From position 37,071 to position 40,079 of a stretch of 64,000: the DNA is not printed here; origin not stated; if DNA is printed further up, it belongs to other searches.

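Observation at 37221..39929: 902-aa orphan with tandem beta-rich modules, bracketed by a tandem-repeat array and nested MITEs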

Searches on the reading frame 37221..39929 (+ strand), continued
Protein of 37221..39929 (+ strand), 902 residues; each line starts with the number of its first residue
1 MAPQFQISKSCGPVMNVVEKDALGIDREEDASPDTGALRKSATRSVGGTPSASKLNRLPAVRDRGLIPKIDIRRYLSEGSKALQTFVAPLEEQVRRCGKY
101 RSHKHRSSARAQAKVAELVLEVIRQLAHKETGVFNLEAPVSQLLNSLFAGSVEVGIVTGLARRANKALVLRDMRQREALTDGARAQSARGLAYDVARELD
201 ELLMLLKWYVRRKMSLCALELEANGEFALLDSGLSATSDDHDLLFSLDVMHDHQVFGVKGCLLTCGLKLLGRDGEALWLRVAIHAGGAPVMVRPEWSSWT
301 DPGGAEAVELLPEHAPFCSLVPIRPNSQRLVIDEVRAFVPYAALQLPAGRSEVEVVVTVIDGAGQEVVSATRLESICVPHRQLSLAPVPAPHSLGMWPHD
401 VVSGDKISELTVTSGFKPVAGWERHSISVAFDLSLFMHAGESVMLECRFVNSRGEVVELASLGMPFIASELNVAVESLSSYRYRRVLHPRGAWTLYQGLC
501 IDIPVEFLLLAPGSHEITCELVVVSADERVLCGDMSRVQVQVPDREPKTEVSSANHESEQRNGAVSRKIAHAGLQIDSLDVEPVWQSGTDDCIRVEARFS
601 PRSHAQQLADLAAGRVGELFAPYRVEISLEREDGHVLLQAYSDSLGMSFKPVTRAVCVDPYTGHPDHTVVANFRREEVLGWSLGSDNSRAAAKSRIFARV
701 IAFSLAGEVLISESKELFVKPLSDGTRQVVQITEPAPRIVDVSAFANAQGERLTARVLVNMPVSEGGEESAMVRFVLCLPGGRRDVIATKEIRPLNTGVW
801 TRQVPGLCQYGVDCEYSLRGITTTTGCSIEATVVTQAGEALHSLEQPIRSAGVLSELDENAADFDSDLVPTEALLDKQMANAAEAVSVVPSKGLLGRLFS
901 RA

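Call 32: search_protein_families(library=pfam, proteins=[P0103, P0104, P0105, P0106, P0110, P0116, P0119, P0126, P0138, P0167], max_evalue=0.1)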
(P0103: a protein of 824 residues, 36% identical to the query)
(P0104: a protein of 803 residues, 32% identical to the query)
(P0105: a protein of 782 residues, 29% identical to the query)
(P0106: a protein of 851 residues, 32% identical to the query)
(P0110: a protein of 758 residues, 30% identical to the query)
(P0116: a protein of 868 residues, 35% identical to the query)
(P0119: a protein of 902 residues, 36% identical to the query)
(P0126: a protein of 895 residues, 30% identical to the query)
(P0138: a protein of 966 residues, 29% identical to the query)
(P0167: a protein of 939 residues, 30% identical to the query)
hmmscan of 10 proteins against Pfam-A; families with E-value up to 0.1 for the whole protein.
P0103 (824 aa): 0 families

P0104 (803 aa): 0 families

P0105 (782 aa): 0 families

P0106 (851 aa): 0 families

P0110 (758 aa): 0 families

P0116 (868 aa): 0 families

P0119 (902 aa): 1 family
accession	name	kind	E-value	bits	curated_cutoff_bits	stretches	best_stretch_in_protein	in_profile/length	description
PF23128.1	YbjQ_4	-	0.054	14.3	27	0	80-126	6-51/95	YbjQ-like domain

P0126 (895 aa): 0 families

P0138 (966 aa): 0 families

P0167 (939 aa): 0 families

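Call 33: fold_search(model_id=the predicted structure, library=pdb)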
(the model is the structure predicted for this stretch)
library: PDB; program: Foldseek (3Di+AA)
matches with E <= 10: 1851; with E <= 0.001: 162
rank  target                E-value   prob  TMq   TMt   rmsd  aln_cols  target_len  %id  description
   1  7c7u_A                3.2e-11  1.00  0.12  0.16  25.9       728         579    9  Biofilm associated protein - BSP domain (released 2021-05-12)
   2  7u06_B                9.2e-10  1.00  0.11  0.12  34.1       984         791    9  Structure of the yeast TRAPPII-Rab11/Ypt32 complex in the closed/open state (composite structure) (released 2022-04-27)
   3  7u05_B                3.3e-09  0.99  0.12  0.13  36.8       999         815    9  Structure of the yeast TRAPPII-Rab11/Ypt32 complex in the closed/closed state (composite structure) (released 2022-04-27)
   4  8wa2_E                6.6e-09  1.00  0.12  0.10  25.7       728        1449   11  cryo-EM structure of native mastigonemes isolated from Chlamydomonas reinhardtii at 3.0 angstrom resolution (released 2024-04-10)
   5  7u06_b                1.4e-08  0.99  0.12  0.13  36.3       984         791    9  Structure of the yeast TRAPPII-Rab11/Ypt32 complex in the closed/open state (composite structure) (released 2022-04-27)
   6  9b4h_A                2.0e-08  1.00  0.13  0.08  20.6       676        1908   11  Chlamydomonas reinhardtii mastigoneme filament (released 2024-04-10)
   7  8wa2_A                2.6e-08  1.00  0.14  0.09  24.7       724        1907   10  cryo-EM structure of native mastigonemes isolated from Chlamydomonas reinhardtii at 3.0 angstrom resolution (released 2024-04-10)
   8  8wa2_F                2.8e-08  1.00  0.12  0.09  21.5       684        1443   11  cryo-EM structure of native mastigonemes isolated from Chlamydomonas reinhardtii at 3.0 angstrom resolution (released 2024-04-10)
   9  8wa2_C                2.8e-08  1.00  0.11  0.08  23.2       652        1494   10  cryo-EM structure of native mastigonemes isolated from Chlamydomonas reinhardtii at 3.0 angstrom resolution (released 2024-04-10)
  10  7u06_A                3.8e-08  0.95  0.10  0.09  41.2       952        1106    8  Structure of the yeast TRAPPII-Rab11/Ypt32 complex in the closed/open state (composite structure) (released 2022-04-27)
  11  9kuv_A                5.5e-08  0.96  0.09  0.12  28.5       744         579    9  Mechanistic insights into the versatile stoichiometry and biased signaling of the apelin receptor-arrestin complex (released 2025-09-17)
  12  8xez_A                1.1e-07  0.99  0.11  0.11  28.8       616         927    9  Cryo-EM structure of integrin ITGAV/ITGB3 complex, conformation 5 (released 2024-12-18)
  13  9ijj_C                1.4e-07  1.00  0.12  0.12  21.9       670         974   11  In situ structure of the central apparatus in mouse sperm axoneme. (released 2025-06-04)
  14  5mhl_B                1.6e-07  0.97  0.11  0.13  24.9       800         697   10  FXIIIa in complex with the inhibitor Mi0621 (released 2017-12-20)
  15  3s3j_A                1.8e-07  0.98  0.10  0.13  28.1       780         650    9  Transglutaminase 2 in complex with a novel inhibitor (released 2012-06-06)
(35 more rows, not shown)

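Call 35: find_homologous_proteins(query=A2, max_evalue=0.001)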
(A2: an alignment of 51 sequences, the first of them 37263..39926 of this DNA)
Query A2 (51 sequences) (888 aa, profile of the alignment): 106 proteins with E <= 0.001 among 8000 candidates.
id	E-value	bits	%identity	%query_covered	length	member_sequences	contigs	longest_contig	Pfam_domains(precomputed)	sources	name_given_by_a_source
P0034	3.8e-202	692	56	100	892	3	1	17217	-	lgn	-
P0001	3.3e-199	682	100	92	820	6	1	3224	-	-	-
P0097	6.4e-198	678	41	84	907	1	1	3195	-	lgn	-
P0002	6.5e-197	675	71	100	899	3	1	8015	-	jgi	jgi:hypothetical protein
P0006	3.2e-196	672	68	100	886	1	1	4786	-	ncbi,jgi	jgi:hypothetical protein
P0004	7.4e-196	671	70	100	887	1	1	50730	-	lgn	-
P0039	1.6e-193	663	52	99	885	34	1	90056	-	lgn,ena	-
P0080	4.3e-193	662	48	100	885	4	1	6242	-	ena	-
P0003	1.9e-192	660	72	100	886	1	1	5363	-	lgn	-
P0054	2.5e-192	659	52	96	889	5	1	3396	-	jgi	jgi:hypothetical protein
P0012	2.5e-192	659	66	100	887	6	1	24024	-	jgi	-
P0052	5.8e-192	658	54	94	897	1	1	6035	-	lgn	-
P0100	7.3e-192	658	39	87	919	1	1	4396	-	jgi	jgi:hypothetical protein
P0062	1.6e-191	657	52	97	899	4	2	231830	-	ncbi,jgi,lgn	jgi:hypothetical protein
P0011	2.0e-191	656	65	100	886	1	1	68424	-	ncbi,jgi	jgi:hypothetical protein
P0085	1.2e-182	627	49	95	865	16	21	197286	-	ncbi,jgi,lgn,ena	jgi:hypothetical protein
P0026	1.7e-182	627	56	100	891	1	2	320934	-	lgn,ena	-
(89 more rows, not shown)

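Call 37: find_homologous_proteins(query=A3, max_evalue=0.001)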
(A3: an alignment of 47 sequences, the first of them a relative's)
Query A3 (47 sequences) (803 aa, profile of the alignment): 1 proteins with E <= 0.001 among 8000 candidates.
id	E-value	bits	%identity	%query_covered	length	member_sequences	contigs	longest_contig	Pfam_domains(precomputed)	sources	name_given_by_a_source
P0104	1.1e-242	826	100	100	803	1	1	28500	-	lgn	-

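Call 38: find_encoding_contigs(protein=P0104, flank=10000, max_places=3)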
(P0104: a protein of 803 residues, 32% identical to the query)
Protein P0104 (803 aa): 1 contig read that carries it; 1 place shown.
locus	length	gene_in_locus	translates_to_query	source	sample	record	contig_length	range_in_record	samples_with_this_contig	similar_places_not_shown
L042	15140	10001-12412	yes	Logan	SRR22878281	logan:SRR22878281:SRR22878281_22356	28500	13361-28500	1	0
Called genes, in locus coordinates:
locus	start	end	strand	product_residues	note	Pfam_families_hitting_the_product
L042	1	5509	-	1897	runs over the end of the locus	PF13116:YhdP (faint), PF27051:TamB_N (faint), PF08479:POTRA_2 (faint), PF04357:TamB, PF07244:POTRA (weak), PF01103:Omp85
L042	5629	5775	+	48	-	-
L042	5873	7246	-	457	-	PF13517:FG-GAP_3 (faint), PF01839:FG-GAP (faint)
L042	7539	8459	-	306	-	PF16881:LIAS_N (weak), PF04055:Radical_SAM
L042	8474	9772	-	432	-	PF00364:Biotin_lipoyl, PF25997:BSH_YhbJ (weak), PF02817:E3_binding, PF00198:2-oxoacid_dh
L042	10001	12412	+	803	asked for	-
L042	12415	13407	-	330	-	-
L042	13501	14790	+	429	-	PF13742:tRNA_anti_2, PF01336:tRNA_anti-codon, PF02601:Exonuc_VII_L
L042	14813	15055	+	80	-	PF02609:Exonuc_VII_S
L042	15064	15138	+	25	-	?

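Call 43: find_related_loci(query=A4, collection=metagenome_contigs, flank=8000)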
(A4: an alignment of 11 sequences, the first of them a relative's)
Query A4 (781 aa) in metagenome_contigs; peptide patterns used: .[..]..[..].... (x = any residue, [..] = any of these).
12 stretches matched a pattern; 7 encode a relative of the query (tblastn E <= 1e-3); 7 distinct loci.
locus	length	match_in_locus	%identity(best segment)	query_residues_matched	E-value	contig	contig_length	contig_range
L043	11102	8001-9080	31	95-436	2e-49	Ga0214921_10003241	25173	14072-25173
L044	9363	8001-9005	33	121-436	6e-49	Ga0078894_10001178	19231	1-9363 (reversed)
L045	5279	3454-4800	30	27-434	7e-48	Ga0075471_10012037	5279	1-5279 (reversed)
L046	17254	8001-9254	28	55-436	8e-45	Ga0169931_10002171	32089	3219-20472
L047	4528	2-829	33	168-436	4e-40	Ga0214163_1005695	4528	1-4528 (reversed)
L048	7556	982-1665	34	46-254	6e-24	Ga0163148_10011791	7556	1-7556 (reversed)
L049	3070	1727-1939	33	195-276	8e-5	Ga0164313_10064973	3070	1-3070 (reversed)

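Call 45: list_cluster_members(proteins=[P0103, P0105, P0106, P0108, P0110, P0116, P0119, P0126, P0138, P0171])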
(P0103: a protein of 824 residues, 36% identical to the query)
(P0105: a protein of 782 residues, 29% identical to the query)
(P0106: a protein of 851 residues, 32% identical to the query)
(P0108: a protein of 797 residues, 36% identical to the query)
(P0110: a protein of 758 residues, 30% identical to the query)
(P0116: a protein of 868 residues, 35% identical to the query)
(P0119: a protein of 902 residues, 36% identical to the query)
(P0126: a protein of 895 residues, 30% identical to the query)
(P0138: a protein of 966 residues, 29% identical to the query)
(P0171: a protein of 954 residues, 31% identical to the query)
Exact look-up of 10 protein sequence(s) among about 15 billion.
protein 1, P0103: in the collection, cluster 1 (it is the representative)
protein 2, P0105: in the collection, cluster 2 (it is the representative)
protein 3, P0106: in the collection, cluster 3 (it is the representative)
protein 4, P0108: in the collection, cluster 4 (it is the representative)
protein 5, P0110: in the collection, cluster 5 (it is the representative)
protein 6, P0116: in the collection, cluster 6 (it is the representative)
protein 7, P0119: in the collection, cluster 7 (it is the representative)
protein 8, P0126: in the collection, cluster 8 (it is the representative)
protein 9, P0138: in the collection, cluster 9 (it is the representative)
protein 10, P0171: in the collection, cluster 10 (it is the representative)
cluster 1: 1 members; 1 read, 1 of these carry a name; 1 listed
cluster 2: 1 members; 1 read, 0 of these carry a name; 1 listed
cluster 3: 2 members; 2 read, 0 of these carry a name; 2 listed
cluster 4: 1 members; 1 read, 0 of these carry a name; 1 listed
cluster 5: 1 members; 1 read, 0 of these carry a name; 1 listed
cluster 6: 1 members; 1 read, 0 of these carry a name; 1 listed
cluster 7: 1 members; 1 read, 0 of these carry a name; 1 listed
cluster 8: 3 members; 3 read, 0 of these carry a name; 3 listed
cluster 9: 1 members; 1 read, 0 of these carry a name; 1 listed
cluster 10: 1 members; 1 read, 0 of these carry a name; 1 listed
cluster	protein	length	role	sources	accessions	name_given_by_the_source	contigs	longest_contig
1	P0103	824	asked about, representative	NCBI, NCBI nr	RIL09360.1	MAG: hypothetical protein DCC75_06680 [Proteobacteria bacterium] | MAG: hypothetical protein DCC75_06680 [Pseudomonadota bacterium]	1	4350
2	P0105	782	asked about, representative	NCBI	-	-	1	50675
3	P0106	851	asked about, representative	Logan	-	-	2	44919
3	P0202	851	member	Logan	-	-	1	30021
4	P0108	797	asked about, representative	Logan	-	-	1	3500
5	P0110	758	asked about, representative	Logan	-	-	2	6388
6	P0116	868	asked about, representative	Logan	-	-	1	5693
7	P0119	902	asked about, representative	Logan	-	-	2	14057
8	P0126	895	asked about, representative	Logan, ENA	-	-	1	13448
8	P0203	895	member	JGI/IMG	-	-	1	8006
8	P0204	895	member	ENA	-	-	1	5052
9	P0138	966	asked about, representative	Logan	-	-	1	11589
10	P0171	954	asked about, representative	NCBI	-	-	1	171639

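Call 46: find_encoding_contigs(protein=P0171, flank=8000, max_places=1)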
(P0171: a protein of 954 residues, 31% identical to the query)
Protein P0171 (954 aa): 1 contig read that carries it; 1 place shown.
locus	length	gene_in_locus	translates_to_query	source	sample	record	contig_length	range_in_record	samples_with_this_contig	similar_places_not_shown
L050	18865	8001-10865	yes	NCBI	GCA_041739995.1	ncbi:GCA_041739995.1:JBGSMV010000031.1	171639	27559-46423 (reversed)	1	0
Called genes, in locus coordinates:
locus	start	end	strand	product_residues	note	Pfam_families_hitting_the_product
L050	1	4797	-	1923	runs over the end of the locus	PF04357:TamB, PF08479:POTRA_2 (faint), PF07244:POTRA (weak), PF01103:Omp85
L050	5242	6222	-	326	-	PF16881:LIAS_N, PF04055:Radical_SAM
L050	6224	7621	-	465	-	-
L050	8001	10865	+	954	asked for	-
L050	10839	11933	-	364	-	-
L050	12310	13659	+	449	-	PF13742:tRNA_anti_2, PF01336:tRNA_anti-codon, PF02601:Exonuc_VII_L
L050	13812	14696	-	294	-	-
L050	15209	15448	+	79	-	PF02609:Exonuc_VII_S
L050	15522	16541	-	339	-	-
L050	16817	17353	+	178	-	PF02082:Rrf2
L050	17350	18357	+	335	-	PF13379:NMT1_2, PF12974:Phosphonate-bd, PF09084:NMT1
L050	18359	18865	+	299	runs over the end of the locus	PF00005:ABC_tran, PF13304:AAA_21 (faint)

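Call 47: find_encoding_contigs(protein=P0105, flank=8000, max_places=1)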
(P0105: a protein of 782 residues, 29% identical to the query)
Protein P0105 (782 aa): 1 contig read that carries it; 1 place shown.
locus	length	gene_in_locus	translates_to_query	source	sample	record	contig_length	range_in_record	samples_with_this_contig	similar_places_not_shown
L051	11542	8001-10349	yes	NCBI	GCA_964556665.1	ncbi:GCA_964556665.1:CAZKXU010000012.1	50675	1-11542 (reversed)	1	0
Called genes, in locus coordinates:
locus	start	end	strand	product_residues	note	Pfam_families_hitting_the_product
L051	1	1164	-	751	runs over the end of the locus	PF00005:ABC_tran (faint), PF02463:SMC_N (faint), PF03193:RsgA_GTPase (faint), PF13555:AAA_29 (faint), PF20703:nSTAND1 (faint), PF17760:UvrA_inter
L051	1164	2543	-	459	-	PF02878:PGM_PMM_I, PF02879:PGM_PMM_II, PF02880:PGM_PMM_III, PF00408:PGM_PMM_IV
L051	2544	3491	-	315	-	PF13623:SurA_N_2, PF13624:SurA_N_3, PF09312:SurA_N, PF13616:Rotamase_3, PF00639:Rotamase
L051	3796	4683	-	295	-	PF16881:LIAS_N (weak), PF04055:Radical_SAM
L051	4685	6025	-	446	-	PF00364:Biotin_lipoyl, PF25997:BSH_YhbJ (weak), PF02817:E3_binding, PF00198:2-oxoacid_dh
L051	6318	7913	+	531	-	PF00890:FAD_binding_2, PF01266:DAO, PF07992:Pyr_redox_2 (faint), PF02910:Succ_DH_flav_C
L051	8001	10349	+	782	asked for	-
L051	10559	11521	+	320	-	-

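Call 65: search_dna_similar(query=window:37263-39926:+, collection=plasmids, mode=protein, max_evalue=0.001, max_rows=5)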
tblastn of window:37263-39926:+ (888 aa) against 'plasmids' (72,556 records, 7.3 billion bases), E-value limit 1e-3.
No match.

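Call 66: search_dna_similar(query=window:37263-39926:+, collection=phages, mode=protein, max_evalue=0.001, max_rows=5)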
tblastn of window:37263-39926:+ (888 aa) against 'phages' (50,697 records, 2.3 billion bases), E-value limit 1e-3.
No match.

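Call 69: list_cluster_members(proteins=[P0111, P0112, P0113, P0114, P0117, P0118, P0120, P0127, P0144, P0167])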
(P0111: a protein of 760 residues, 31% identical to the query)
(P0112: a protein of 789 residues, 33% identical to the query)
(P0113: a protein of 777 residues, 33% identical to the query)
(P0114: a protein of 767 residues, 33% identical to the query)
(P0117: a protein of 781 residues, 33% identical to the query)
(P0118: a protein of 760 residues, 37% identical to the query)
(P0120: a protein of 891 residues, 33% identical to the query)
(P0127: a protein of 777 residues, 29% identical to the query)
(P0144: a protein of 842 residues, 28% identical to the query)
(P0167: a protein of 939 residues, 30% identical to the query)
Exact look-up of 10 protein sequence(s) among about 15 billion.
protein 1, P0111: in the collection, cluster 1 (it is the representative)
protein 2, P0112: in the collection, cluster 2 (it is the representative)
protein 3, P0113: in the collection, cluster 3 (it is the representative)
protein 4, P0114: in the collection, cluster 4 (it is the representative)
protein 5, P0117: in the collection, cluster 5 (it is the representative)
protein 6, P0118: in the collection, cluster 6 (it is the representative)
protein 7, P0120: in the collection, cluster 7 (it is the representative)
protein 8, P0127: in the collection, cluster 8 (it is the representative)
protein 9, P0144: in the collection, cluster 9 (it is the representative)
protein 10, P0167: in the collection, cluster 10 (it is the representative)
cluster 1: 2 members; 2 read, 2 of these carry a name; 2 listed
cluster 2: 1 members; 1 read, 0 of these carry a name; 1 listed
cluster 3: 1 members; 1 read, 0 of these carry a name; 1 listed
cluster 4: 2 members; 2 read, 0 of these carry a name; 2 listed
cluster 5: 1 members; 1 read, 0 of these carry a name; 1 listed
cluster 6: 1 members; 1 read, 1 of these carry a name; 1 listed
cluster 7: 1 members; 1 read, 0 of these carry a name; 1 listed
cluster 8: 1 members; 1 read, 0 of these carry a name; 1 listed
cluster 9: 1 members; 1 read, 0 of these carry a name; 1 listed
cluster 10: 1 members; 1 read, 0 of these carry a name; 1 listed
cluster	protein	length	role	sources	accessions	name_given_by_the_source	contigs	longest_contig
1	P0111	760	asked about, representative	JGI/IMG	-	hypothetical protein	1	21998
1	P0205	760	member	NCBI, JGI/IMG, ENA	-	hypothetical protein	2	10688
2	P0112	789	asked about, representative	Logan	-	-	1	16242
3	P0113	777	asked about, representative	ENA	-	-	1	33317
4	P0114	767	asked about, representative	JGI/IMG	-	-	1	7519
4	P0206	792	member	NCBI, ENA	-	-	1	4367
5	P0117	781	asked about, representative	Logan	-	-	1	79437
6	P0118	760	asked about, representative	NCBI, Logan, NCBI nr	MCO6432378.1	MAG: hypothetical protein J5J00_16105 [Deltaproteobacteria bacterium] | hypothetical protein [Deltaproteobacteria bacterium]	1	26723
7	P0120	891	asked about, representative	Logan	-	-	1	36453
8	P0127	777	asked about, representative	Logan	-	-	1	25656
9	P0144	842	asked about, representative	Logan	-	-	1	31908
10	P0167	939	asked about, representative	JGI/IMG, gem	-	-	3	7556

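Call 70: find_encoding_contigs(protein=P0117, flank=8000, max_places=1)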
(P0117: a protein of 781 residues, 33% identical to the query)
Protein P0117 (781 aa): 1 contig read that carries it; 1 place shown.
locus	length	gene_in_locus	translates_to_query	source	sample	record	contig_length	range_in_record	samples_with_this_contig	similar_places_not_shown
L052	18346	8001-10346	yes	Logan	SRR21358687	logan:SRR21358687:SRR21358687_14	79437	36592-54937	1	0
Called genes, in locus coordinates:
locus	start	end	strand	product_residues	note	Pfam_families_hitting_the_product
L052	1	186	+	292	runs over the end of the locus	PF01497:Peripla_BP_2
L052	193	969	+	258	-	PF00005:ABC_tran, PF13304:AAA_21 (faint)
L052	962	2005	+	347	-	PF01032:FecCD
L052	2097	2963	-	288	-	-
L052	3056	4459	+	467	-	PF09587:PGA_cap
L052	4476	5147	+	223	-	-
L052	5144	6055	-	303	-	PF16881:LIAS_N (weak), PF04055:Radical_SAM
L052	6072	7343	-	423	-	PF00364:Biotin_lipoyl, PF25997:BSH_YhbJ (faint), PF02817:E3_binding, PF00198:2-oxoacid_dh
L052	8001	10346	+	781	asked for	-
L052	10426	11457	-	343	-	PF01012:ETF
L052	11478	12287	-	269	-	PF01012:ETF (weak)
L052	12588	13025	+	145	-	-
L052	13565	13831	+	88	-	-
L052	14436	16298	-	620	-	PF21162:ETFQO_UQ-bd, PF12837:Fer4_6 (weak)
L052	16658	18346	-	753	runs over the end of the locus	PF02771:Acyl-CoA_dh_N, PF00441:Acyl-CoA_dh_1 (weak)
